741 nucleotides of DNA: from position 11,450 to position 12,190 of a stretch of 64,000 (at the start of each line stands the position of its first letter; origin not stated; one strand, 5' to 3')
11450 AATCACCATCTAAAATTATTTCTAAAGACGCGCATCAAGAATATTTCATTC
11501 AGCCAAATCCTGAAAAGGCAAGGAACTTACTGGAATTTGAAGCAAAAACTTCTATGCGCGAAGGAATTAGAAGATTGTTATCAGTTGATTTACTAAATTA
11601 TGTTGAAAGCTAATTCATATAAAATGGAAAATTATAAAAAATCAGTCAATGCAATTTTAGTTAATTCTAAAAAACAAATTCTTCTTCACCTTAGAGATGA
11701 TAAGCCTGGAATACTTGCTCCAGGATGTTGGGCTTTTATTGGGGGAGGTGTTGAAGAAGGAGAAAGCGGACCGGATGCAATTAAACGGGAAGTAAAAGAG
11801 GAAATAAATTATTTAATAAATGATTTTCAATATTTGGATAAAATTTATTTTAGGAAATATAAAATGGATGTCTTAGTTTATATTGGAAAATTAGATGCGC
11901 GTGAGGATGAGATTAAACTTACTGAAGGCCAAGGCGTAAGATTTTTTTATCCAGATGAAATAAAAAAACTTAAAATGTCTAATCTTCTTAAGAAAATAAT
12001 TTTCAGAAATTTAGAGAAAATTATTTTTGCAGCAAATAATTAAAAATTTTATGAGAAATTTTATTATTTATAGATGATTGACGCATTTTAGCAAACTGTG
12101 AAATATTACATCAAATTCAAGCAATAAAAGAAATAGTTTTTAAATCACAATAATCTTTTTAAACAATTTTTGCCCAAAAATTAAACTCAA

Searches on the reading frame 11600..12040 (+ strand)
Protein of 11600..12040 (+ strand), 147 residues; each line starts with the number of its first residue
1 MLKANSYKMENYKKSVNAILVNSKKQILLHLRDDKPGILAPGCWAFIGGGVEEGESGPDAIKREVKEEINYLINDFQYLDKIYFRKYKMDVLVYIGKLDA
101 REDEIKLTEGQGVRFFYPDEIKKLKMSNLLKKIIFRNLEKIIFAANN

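Call 9: search_protein_families(library=pfam, proteins=[window:11600-12040:+], max_evalue=0.0001)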
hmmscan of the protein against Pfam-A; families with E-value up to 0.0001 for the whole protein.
window:11600-12040:+ (147 aa): 2 families
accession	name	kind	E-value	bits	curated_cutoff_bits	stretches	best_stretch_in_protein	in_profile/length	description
PF00293.34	NUDIX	-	7.5e-15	55.6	21.1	1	12-133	2-130/134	NUDIX domain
PF14815.12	NUDIX_4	-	9.7e-07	29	35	1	18-134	3-111/113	NUDIX domain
